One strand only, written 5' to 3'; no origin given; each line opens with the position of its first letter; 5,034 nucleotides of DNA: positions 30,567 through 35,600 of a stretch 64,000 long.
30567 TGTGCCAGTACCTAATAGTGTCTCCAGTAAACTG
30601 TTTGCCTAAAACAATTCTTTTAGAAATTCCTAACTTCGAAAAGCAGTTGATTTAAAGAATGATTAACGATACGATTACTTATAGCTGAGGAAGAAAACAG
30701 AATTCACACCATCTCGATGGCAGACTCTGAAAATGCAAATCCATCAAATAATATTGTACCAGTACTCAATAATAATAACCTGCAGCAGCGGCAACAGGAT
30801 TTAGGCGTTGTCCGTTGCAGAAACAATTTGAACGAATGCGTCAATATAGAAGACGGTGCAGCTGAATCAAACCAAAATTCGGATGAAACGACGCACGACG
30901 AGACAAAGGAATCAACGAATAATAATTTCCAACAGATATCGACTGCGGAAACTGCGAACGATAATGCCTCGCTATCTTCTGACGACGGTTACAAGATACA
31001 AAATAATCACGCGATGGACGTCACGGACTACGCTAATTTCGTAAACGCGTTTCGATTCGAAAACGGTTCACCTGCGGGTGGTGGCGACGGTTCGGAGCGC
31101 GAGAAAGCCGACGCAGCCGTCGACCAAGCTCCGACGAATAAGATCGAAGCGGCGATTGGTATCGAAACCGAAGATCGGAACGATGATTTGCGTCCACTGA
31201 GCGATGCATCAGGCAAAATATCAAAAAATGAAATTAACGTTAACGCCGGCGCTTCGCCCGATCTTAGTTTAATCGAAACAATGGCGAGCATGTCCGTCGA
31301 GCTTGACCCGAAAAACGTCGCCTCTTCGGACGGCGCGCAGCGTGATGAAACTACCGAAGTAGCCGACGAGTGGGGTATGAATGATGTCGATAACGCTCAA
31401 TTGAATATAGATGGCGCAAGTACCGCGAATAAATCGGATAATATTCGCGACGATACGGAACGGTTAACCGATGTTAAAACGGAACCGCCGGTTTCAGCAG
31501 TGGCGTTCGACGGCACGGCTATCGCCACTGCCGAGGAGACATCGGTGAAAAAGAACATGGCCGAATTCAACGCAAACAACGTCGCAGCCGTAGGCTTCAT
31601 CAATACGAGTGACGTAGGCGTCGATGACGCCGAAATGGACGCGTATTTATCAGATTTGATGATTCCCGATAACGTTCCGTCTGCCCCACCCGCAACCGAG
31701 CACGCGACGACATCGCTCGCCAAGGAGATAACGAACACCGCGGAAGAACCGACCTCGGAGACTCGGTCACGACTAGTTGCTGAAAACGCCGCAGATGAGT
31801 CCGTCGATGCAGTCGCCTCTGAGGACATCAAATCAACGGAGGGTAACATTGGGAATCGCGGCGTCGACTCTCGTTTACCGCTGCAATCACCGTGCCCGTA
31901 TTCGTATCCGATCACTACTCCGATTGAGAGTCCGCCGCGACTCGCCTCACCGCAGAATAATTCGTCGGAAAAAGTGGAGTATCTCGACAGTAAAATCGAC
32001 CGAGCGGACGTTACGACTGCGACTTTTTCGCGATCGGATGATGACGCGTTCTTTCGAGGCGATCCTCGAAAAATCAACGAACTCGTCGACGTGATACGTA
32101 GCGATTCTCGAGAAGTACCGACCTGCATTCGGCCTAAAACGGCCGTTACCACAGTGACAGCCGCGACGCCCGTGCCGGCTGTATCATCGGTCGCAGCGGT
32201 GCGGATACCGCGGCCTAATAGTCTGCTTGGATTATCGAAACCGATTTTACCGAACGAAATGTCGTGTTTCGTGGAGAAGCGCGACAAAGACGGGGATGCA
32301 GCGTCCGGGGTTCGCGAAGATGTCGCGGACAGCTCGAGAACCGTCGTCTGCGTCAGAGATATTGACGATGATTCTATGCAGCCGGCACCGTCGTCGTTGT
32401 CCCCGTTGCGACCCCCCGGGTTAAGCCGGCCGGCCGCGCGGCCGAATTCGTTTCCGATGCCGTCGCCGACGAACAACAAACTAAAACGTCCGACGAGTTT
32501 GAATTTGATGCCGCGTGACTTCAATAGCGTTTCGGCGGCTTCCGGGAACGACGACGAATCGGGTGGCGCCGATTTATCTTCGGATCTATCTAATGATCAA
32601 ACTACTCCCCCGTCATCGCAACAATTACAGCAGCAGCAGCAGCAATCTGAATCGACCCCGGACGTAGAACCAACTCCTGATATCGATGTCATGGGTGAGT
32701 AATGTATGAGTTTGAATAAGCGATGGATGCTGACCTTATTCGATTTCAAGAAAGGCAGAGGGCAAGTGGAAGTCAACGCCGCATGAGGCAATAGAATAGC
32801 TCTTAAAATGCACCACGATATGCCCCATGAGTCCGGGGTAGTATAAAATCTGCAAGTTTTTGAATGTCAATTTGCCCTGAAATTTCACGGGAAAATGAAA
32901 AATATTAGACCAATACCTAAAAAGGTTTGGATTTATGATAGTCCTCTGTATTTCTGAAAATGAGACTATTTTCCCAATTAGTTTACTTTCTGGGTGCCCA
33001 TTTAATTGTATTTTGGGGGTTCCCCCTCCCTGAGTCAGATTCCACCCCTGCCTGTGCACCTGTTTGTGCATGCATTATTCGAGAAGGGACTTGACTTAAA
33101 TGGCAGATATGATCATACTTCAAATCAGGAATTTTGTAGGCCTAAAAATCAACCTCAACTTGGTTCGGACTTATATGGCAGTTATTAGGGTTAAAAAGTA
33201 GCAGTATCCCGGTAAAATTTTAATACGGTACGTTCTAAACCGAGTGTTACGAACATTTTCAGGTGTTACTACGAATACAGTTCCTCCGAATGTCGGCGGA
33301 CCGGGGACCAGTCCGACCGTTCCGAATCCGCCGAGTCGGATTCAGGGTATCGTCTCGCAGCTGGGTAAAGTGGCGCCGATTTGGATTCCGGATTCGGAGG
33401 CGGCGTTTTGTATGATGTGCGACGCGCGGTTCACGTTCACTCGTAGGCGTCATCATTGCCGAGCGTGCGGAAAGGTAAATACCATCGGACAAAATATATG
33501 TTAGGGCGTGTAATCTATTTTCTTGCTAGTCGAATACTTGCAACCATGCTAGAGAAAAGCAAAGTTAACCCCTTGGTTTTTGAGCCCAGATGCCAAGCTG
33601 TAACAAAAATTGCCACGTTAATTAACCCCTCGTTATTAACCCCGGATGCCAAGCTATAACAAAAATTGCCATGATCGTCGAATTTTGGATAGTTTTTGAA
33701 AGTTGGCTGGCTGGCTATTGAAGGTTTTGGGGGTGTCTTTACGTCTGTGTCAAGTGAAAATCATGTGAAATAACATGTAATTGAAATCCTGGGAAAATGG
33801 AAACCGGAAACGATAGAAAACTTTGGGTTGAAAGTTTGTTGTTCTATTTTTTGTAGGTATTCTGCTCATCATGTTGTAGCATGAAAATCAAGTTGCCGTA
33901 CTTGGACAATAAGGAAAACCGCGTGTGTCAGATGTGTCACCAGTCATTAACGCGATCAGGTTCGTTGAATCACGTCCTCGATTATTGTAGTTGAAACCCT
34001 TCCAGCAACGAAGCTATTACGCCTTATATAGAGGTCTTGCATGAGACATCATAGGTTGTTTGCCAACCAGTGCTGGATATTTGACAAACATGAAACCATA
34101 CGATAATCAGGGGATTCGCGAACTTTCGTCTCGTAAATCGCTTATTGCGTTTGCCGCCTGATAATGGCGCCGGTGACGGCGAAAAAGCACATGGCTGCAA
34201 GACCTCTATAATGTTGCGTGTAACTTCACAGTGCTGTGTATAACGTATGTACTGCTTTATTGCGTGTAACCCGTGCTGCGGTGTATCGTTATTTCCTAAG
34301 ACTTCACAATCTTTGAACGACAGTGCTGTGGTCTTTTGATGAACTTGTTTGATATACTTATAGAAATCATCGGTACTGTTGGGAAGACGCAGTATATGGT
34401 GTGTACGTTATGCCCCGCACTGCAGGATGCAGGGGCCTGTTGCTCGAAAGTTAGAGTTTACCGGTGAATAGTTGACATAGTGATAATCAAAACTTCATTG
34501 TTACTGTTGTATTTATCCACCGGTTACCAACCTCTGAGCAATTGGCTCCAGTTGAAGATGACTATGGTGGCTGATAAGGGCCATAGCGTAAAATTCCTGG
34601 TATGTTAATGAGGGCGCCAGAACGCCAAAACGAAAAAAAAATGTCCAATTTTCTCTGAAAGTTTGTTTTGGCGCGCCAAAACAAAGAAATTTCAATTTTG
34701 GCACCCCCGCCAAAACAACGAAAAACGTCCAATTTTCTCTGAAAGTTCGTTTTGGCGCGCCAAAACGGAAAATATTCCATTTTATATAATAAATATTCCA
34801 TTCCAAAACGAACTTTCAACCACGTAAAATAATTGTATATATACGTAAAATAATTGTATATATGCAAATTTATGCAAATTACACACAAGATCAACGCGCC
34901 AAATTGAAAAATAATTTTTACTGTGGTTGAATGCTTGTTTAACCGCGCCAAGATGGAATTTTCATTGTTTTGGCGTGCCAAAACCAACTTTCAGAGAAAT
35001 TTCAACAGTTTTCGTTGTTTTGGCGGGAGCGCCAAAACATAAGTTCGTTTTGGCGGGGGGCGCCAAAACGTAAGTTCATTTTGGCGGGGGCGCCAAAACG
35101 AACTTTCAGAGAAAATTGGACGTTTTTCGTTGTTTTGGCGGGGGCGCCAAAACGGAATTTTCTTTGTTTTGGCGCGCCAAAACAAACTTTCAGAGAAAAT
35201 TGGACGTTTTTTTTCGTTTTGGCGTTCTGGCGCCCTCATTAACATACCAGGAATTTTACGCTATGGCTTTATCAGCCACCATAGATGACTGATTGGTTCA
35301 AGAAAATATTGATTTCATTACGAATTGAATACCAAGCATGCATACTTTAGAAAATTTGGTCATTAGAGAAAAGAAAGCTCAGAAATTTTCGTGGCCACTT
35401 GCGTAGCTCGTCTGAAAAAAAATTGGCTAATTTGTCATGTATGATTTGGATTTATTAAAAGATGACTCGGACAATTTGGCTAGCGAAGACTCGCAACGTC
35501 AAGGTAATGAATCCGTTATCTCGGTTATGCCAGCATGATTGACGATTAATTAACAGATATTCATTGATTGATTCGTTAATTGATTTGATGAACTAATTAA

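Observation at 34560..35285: Foldback-like element with long subrepeat-built inverted arms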

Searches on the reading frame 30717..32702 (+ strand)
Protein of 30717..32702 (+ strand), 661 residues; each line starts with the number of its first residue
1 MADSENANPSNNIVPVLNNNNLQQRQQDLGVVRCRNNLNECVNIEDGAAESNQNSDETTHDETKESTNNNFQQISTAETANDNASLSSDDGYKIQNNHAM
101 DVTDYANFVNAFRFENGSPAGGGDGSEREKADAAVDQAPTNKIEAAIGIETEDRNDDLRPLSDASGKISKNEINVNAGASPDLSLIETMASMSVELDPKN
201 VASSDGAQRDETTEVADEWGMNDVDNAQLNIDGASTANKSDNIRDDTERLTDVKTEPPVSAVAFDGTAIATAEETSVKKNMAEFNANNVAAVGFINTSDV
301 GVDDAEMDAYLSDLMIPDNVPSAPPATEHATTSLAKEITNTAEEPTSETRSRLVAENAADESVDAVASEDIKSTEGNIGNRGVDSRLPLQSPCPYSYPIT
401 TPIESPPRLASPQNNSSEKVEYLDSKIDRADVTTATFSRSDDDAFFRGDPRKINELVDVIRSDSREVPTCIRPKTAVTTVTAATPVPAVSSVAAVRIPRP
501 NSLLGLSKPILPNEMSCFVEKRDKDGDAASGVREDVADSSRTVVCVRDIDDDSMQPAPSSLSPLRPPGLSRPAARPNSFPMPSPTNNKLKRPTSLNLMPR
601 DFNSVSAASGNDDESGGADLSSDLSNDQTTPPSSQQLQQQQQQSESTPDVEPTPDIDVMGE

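Call 11: find_homologous_proteins(query=window:30717-32699:+, max_evalue=0.001)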
Query window:30717-32699:+: 8000 candidates shared short words with the query, none scored E <= 0.001.

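Call 12: find_encoding_contigs(protein=window:30717-32702:+, flank=10000)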
Protein window:30717-32702:+ (661 aa): no gene with exactly this product is on record in the collection.

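Call 24: search_protein_families(library=pfam, proteins=[window:30717-32699:+], max_evalue=0.01)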
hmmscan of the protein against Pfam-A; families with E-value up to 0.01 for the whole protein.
window:30717-32699:+ (661 aa): 0 families

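Call 35: search_protein_representatives(protein=window:30717-32699:+)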
Query: 661 residues. Proteins with E-value up to 0.001 (for the whole library): 0; up to 1e-10: 0; up to 1e-30: 0. The best 0 are listed.

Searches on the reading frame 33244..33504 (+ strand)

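Call 38: search_protein_families(library=pfam, proteins=[window:33244-33504:+], max_evalue=0.1)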
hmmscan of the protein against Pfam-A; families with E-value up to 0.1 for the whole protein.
window:33244-33504:+ (86 aa): 5 families
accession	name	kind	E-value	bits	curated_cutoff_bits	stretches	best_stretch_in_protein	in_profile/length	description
PF01363.27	FYVE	-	3e-13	50.1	27.8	1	47-78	2-33/67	FYVE zinc finger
PF12773.13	DZR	-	0.0042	17.7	27.3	1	51-86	10-41/45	Double zinc ribbon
PF18912.6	DZR_2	-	0.0046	17.2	27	1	51-86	19-52/56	Double zinc ribbon domain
PF23455.1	DUF7129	-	0.0097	16.1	30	1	56-77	14-35/45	Domain of unknown function (DUF7129)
PF13248.11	Zn_ribbon_3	-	0.038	13.9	27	0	72-86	5-19/26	zinc-ribbon domain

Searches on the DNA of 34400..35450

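Call 50: search_rna_families(source=window, start=34400, end=35450, threshold=evalue, max_evalue=1)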
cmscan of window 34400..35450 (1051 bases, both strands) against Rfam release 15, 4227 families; matches with E-value up to 1: 10.
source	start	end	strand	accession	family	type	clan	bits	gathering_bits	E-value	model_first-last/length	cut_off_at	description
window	34657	35072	-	RF02637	EF0408_EF0409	Gene; sRNA;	-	28.5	440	2.5e-05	1-412/412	no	Enterococcus sRNA EF0408_EF0409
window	34655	34768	+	RF01490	rli51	Cis-reg;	-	27.4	48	0.022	1-121/121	no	Listeria snRNA rli51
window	34642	34799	-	RF02526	SSRC34_1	Gene; sRNA;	-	24.9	64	0.58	1-128/128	no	Streptococcus sRNA SSRC34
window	34819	34979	+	RF02374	YenS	Gene; sRNA;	-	23.9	80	0.0066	1-169/169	no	Yersinia YenS sRNA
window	35063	35184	+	RF01742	lactis-plasmid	Gene; sRNA;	-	22.1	70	0.89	1-106/106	no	lactis-plasmid RNA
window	34452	34531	-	RF01898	mir-363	Gene; miRNA;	CL00110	18.5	58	0.35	1-80/80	no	mir-363 microRNA precursor family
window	34943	35090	+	RF04097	MIR2630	Gene; miRNA;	-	17.9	144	0.79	1-229/229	no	MIR2630 microRNA precursor family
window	35021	35215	+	RF02894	S35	Gene; sRNA;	-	15.4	69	0.29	1-270/270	no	Staphylococcus sRNA 35 (srn_0335)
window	35047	35241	-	RF00628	RgsA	Gene; sRNA;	-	15.2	88.4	0.38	1-194/194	no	RgsA sRNA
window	34995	35210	+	RF01259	snR63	Gene; snRNA; snoRNA; CD-box;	CL00061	14.9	50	0.25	1-255/255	no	Small nucleolar RNA snR63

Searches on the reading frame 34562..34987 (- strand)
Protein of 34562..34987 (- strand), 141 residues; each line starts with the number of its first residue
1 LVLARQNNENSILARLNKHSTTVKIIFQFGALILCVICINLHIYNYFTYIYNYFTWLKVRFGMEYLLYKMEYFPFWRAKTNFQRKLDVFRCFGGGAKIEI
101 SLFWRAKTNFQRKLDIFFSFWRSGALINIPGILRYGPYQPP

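Call 9: find_homologous_proteins(query=window:34562-34987:-, max_evalue=0.001)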
Query window:34562-34987:-: 3 candidates shared short words with the query, none scored E <= 0.001.
